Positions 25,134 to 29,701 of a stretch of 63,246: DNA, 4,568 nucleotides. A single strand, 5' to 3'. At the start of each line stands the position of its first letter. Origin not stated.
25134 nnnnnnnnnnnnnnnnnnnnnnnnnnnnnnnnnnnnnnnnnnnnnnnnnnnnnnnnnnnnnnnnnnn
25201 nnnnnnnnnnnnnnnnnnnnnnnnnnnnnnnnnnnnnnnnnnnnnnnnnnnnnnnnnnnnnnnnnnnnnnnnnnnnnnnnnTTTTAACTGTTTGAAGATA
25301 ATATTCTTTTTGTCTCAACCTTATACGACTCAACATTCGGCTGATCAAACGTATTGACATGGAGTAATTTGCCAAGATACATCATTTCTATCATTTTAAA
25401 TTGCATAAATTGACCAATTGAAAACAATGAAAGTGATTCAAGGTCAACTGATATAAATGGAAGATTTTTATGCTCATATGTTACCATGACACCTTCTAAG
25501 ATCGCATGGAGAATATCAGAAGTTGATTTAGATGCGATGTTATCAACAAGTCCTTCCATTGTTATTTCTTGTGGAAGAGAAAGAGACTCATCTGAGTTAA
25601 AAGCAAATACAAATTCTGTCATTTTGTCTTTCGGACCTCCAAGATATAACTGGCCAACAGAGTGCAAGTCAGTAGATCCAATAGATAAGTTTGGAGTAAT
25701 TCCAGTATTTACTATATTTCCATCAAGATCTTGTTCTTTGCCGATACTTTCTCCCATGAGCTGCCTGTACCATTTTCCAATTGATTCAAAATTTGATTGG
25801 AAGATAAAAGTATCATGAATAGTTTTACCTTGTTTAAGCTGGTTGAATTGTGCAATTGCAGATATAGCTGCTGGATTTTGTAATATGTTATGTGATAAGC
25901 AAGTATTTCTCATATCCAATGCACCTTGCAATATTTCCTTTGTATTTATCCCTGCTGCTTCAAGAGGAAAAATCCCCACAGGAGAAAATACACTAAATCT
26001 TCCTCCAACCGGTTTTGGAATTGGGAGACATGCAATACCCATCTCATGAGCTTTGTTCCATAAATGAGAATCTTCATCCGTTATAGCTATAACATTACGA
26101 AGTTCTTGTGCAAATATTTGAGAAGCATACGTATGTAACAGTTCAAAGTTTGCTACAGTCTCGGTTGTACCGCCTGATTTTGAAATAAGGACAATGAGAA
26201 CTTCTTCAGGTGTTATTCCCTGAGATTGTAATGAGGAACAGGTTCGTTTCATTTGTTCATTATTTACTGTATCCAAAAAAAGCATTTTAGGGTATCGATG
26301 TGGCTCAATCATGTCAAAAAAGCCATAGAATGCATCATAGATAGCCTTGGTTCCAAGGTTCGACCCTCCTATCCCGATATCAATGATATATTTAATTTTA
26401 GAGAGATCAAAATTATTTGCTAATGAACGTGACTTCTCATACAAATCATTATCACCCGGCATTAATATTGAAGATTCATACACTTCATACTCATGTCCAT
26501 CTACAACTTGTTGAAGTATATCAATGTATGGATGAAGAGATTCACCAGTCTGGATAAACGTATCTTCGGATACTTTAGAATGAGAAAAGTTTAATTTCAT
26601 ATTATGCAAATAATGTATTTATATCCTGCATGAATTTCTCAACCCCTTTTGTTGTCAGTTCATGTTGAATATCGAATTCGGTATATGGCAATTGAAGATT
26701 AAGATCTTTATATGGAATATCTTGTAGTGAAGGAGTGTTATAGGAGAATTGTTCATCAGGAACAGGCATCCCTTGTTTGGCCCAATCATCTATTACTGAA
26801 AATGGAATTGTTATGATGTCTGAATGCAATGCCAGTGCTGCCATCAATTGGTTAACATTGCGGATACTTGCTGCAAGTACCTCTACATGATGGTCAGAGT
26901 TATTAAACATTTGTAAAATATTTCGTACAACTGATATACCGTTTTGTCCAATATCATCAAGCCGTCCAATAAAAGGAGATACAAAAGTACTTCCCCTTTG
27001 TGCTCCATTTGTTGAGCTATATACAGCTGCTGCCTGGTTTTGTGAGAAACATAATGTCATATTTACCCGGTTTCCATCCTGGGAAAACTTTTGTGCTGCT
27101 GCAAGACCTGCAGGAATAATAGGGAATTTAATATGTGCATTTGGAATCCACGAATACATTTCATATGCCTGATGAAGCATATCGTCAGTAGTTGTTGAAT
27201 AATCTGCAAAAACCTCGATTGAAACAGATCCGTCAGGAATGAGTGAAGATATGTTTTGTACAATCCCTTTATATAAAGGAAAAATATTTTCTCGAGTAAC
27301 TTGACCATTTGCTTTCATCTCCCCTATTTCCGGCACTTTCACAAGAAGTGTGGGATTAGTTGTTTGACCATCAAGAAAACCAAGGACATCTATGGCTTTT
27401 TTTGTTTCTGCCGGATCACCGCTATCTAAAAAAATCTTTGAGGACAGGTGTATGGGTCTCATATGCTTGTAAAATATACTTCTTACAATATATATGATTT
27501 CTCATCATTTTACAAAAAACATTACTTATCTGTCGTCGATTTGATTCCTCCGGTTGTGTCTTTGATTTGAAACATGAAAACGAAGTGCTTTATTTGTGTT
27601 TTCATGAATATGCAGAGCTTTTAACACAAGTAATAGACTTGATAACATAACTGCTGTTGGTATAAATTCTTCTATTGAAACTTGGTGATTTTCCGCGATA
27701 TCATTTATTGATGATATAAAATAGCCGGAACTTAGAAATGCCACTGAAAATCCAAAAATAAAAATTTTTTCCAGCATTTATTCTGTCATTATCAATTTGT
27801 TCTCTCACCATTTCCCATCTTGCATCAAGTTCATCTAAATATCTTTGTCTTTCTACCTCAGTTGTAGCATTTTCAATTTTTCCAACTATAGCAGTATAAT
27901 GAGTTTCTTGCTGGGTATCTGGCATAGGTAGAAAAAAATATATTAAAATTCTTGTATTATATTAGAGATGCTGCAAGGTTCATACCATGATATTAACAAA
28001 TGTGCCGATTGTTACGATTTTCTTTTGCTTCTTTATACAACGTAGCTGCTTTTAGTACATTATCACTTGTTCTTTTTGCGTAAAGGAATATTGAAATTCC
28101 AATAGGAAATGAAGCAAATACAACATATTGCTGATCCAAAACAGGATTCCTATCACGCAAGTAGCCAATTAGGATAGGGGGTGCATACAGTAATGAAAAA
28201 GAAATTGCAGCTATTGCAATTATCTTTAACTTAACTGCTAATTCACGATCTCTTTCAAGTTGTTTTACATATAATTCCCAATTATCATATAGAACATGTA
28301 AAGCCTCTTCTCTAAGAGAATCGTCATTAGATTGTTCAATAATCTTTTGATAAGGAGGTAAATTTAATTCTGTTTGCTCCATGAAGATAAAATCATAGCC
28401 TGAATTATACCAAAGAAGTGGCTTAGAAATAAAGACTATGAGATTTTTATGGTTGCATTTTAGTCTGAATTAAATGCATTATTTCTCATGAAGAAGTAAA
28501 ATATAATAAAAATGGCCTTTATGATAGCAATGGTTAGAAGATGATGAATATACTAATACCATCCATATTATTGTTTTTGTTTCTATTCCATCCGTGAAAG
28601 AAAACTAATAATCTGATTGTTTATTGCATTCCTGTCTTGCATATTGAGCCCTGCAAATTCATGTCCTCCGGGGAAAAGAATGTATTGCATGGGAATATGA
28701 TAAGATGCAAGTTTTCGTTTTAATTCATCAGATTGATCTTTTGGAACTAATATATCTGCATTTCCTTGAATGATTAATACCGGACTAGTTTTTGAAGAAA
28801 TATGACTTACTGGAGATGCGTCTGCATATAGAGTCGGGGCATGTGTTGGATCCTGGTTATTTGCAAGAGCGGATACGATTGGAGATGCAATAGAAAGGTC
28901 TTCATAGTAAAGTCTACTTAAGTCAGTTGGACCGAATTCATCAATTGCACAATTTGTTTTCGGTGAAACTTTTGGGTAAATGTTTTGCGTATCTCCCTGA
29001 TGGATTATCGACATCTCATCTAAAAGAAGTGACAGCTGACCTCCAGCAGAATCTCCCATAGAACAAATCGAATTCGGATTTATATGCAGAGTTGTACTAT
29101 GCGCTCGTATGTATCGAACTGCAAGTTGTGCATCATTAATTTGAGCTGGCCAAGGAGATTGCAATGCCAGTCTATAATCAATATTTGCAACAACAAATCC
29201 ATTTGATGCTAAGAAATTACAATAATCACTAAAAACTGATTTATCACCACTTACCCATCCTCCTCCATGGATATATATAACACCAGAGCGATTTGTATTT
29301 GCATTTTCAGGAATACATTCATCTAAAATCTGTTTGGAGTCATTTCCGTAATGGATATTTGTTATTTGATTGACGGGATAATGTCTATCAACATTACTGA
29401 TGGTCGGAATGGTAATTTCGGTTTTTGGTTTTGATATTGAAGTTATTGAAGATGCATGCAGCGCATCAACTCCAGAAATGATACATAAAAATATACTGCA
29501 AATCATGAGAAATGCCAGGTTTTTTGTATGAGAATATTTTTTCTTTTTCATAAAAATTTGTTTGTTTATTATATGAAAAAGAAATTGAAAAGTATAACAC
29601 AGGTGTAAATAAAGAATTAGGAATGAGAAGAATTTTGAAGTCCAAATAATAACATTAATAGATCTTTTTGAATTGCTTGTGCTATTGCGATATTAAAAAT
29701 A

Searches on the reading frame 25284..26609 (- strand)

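Call 3: search_protein_families(library=pfam, proteins=[window:25284-26609:-], max_evalue=0.01)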
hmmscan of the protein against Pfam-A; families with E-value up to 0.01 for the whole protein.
window:25284-26609:- (441 aa): 1 family
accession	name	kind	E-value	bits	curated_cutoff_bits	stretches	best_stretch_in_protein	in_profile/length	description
PF00342.24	PGI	-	8.5e-24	84.5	22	1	70-438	94-467/486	Phosphoglucose isomerase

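Call 4: search_protein_families(library=ncbifam, proteins=[window:25284-26609:-], max_evalue=0.01)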
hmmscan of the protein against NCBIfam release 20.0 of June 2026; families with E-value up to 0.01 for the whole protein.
window:25284-26609:- (441 aa): 9 families
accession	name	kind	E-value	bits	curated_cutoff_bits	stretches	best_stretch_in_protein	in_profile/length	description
NF003016.0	PRK03868.1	equivalog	1.7e-67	228.1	487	1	59-439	47-409/410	glucose-6-phosphate isomerase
NF010697.0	PRK14097.1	equivalog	9.7e-65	218.8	443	1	53-437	55-432/448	glucose-6-phosphate isomerase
NF040629.1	PGI_Meth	equivalog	1.9e-55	188.7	350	1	67-430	56-392/396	glucose-6-phosphate isomerase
NF010696.0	PRK14096.1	equivalog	3.2e-46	157.9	671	1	71-438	113-463/528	glucose-6-phosphate isomerase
NF007080.0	PRK09533.1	equivalog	1.7e-35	122.1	712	2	61-293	445-668/949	bifunctional transaldolase/phosoglucose isomerase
NF001211.0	PRK00179.1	equivalog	1e-28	100.1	492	1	70-438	144-517/544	glucose-6-phosphate isomerase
NF010695.0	PRK14095.1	equivalog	1.7e-24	86.3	703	1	69-437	148-510/536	glucose-6-phosphate isomerase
NF053553.1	prodigi_MBC_PigA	equivalog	0.0031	16.7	500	1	153-204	11-62/381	prodigiosin MBC biosynthesis dehydrogenase PigA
TIGR02128.1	G6PI_arch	equivalog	0.006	15.5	213.9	0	135-207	66-129/308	bifunctional phosphoglucose/phosphomannose isomerase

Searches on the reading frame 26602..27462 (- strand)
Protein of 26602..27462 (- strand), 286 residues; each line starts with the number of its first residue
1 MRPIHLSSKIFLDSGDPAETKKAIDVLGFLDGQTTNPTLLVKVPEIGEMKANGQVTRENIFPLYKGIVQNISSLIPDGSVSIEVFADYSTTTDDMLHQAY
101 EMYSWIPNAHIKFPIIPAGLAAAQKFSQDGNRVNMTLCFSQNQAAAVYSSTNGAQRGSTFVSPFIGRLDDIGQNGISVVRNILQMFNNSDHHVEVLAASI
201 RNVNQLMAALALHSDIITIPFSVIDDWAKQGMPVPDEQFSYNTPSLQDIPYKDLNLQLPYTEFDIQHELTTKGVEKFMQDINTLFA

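Call 3: search_protein_families(library=pfam, proteins=[window:26602-27462:-], max_evalue=0.01)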
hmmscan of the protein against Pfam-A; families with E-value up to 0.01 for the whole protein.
window:26602-27462:- (286 aa): 1 family
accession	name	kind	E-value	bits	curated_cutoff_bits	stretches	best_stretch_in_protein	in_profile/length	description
PF00923.25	TAL_FSA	-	2.5e-50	171.9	27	1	10-285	1-282/285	Transaldolase/Fructose-6-phosphate aldolase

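Call 4: search_protein_families(library=ncbifam, proteins=[window:26602-27462:-], max_evalue=0.01)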
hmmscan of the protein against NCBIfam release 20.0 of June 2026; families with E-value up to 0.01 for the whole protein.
window:26602-27462:- (286 aa): 11 families
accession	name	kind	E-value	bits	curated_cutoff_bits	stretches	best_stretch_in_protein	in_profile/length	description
TIGR00875.1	fsa_talC_mipB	equivalog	1.4e-35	122.6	245.95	1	9-229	2-194/213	fructose-6-phosphate aldolase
TIGR02134.1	transald_staph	equivalog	9.9e-23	81.1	281.95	1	6-234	4-213/236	transaldolase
NF009296.0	PRK12653.1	subfamily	4.3e-20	72.4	306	1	10-226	3-193/220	fructose-6-phosphate aldolase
TIGR00874.1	talAB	equivalog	5.5e-17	62.1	396.2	1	67-285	79-310/317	transaldolase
NF009299.0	PRK12656.1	equivalog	2.6e-13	50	214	1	63-225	40-194/222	fructose-6-phosphate aldolase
NF009001.0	PRK12346.1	subfamily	6.8e-12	45.6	439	1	75-282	88-306/316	transaldolase A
NF002881.0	PRK03343.1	subfamily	2.2e-11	43.4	367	1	76-149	103-178/370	transaldolase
NF008965.0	PRK12309.1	equivalog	7.4e-11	41.7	550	1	38-234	56-263/392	transaldolase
NF003026.0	PRK03903.1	equivalog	3.3e-08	33.1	344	1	77-211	91-234/323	transaldolase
NF007080.0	PRK09533.1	equivalog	2.8e-07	28.8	712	1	77-148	104-177/949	bifunctional transaldolase/phosoglucose isomerase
TIGR00876.1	tal_mycobact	equivalog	5.5e-07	29.3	233.75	1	77-148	93-166/350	transaldolase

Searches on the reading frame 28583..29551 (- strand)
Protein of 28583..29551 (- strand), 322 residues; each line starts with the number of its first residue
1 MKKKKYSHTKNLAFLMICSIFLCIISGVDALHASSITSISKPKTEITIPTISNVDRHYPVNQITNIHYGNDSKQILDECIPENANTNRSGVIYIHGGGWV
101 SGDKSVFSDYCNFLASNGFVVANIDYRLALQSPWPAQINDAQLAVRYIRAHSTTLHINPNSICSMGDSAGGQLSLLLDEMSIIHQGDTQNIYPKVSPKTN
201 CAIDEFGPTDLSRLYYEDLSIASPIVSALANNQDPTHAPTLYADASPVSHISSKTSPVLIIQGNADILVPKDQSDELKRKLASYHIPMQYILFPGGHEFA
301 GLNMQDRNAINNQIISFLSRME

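Call 17: search_protein_families(library=pfam, proteins=[window:28583-29551:-], max_evalue=0.001)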
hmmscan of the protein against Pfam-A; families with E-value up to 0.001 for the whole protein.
window:28583-29551:- (322 aa): 7 families
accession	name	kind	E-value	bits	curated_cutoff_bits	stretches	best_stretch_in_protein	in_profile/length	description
PF20434.5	BD-FAE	-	1.6e-48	165.5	26.8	1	77-281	2-215/215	BD-FAE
PF07859.19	Abhydrolase_3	-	1.6e-23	84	25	1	91-295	1-203/210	alpha/beta hydrolase fold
PF00326.27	Peptidase_S9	-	3.6e-10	40.2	22.6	1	138-318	45-206/213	Prolyl oligopeptidase family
PF00135.34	COesterase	-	1.5e-06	27.9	27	1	81-173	93-196/515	Carboxylesterase family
PF01738.24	DLH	-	4.3e-05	23.6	21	1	246-301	134-190/217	Dienelactone hydrolase family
PF12740.14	PETase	-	8.3e-05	22.6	28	0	87-175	52-140/263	PET hydrolase-like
PF12146.15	Hydrolase_4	-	0.0002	21.2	27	0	252-286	188-222/239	Serine aminopeptidase, S33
